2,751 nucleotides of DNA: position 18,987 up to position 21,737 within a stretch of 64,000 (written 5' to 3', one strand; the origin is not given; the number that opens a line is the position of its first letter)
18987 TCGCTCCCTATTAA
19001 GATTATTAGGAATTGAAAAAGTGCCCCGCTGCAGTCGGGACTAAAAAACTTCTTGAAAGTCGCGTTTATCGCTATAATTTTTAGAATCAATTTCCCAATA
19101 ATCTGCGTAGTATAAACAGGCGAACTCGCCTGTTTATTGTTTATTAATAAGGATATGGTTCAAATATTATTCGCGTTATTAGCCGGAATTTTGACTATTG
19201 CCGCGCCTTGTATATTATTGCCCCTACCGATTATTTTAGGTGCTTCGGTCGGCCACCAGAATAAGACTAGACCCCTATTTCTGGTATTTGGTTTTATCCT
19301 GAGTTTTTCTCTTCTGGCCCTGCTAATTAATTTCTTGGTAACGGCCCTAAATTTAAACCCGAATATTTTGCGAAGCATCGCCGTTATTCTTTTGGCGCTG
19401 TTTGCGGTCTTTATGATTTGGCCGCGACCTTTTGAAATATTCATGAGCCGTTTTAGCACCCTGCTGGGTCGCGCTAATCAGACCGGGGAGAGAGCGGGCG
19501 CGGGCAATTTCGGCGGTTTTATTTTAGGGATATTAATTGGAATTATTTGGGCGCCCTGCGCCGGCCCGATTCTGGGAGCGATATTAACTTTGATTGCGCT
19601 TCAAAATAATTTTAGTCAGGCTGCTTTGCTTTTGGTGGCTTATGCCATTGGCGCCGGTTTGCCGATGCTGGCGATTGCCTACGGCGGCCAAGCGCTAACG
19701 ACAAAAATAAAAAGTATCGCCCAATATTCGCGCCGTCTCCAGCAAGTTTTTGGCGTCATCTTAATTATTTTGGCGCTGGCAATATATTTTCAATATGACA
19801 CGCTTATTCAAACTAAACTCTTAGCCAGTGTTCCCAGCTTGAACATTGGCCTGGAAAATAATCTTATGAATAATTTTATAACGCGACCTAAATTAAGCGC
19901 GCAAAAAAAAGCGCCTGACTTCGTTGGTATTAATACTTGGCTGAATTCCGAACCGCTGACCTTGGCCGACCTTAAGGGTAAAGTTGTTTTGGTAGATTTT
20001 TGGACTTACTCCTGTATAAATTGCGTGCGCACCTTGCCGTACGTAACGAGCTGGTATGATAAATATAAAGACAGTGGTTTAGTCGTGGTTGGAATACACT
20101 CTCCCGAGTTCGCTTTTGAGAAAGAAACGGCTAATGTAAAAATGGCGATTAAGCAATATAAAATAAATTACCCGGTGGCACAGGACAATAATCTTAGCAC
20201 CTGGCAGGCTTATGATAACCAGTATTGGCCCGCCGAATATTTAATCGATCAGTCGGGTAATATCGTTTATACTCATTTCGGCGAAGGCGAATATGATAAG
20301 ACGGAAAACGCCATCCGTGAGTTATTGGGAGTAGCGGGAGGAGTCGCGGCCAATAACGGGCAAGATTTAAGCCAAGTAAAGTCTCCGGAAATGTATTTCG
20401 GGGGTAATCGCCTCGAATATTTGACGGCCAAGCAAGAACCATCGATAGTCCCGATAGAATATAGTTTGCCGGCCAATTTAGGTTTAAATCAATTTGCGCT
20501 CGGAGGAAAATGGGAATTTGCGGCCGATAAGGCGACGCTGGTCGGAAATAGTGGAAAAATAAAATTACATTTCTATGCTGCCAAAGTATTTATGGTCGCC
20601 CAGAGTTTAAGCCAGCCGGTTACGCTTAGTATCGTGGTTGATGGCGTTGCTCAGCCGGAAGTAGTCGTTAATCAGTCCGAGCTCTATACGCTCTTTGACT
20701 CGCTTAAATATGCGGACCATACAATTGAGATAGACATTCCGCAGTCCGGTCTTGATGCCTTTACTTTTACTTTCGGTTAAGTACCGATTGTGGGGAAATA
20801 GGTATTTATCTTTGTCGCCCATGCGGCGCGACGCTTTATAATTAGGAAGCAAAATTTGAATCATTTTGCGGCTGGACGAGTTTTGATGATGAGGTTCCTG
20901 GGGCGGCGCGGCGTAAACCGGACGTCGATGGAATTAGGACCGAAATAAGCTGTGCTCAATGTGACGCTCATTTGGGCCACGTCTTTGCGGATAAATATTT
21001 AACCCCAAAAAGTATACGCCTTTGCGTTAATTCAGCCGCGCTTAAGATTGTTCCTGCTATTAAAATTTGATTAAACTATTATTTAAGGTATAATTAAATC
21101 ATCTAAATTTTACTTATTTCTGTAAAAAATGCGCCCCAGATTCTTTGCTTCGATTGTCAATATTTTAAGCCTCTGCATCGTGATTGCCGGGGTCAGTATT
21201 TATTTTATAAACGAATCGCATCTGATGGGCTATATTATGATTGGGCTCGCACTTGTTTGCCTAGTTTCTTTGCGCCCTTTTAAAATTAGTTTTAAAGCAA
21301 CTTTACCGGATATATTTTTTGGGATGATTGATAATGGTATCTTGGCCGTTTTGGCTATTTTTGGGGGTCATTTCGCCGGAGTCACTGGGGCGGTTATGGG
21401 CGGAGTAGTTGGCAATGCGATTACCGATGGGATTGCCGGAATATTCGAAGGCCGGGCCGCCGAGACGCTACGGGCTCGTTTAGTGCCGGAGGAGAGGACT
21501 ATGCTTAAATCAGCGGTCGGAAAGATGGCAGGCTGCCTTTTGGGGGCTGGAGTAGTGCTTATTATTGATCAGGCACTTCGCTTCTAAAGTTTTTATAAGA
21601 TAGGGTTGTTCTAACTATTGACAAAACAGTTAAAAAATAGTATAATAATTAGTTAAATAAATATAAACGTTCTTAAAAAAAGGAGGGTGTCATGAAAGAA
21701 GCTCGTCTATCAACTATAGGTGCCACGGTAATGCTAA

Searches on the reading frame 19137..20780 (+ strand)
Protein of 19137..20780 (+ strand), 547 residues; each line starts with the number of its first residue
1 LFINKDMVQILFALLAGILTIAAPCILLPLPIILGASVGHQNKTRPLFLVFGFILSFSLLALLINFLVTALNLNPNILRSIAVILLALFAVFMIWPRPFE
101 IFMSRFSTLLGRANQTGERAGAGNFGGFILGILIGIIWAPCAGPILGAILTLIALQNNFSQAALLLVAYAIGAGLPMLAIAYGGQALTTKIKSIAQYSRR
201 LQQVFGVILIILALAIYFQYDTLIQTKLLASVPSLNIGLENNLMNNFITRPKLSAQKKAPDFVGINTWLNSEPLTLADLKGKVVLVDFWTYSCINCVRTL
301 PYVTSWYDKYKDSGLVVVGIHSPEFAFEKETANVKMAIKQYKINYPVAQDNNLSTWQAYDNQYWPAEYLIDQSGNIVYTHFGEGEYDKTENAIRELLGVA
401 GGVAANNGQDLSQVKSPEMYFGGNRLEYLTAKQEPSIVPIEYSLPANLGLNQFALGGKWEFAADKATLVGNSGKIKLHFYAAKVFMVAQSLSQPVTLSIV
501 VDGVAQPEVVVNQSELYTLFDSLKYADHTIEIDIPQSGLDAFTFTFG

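Call 5: search_protein_families(library=pfam, proteins=[window:19137-20780:+], max_evalue=1)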
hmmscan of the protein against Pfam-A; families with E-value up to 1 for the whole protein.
window:19137-20780:+ (547 aa): 9 families
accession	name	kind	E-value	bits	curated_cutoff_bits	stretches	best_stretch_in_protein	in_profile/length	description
PF17991.7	Thioredoxin_10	-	4.1e-27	95.9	27.1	1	416-547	1-142/142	Thioredoxin like C-terminal domain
PF08534.16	Redoxin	-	1.9e-16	60.6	26.6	1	256-389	3-140/148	Redoxin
PF02683.22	DsbD_TM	-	2.9e-15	56.6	27.1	1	9-216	4-214/219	Cytochrome C biogenesis protein transmembrane domain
PF00578.27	AhpC-TSA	-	8e-15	55.3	26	1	256-378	2-123/124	AhpC/TSA family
PF13386.12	DsbD_2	-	2.8e-11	44.1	24.9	1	13-214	2-198/199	Cytochrome C biogenesis protein transmembrane region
PF13905.12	Thioredoxin_8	-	6.4e-11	42.9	27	1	281-376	1-94/94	Thioredoxin-like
PF17996.7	CE2_N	-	0.0014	19.1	27.9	1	460-532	6-80/108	Carbohydrate esterase 2 N-terminal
PF00255.25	GSHPx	-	0.007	16.4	27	1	269-343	9-85/108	Glutathione peroxidase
PF00085.26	Thioredoxin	-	0.17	12.3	23.5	1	281-320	18-56/103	Thioredoxin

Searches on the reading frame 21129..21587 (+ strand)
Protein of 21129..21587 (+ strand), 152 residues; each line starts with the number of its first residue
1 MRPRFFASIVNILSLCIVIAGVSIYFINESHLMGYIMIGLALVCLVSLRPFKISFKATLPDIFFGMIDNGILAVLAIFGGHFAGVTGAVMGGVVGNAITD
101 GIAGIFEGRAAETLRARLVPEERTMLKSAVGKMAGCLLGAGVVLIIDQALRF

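Call 5: search_protein_families(library=pfam, proteins=[window:21129-21587:+], max_evalue=1)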
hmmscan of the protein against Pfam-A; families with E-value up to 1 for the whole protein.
window:21129-21587:+ (152 aa): 2 families
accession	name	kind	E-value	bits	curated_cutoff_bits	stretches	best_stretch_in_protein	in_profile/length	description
PF11676.13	DUF3272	-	0.1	13.3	25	1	20-57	12-48/61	Protein of unknown function (DUF3272)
PF10507.14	TMEM65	-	0.12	12.8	25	0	76-146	40-108/109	Transmembrane protein 65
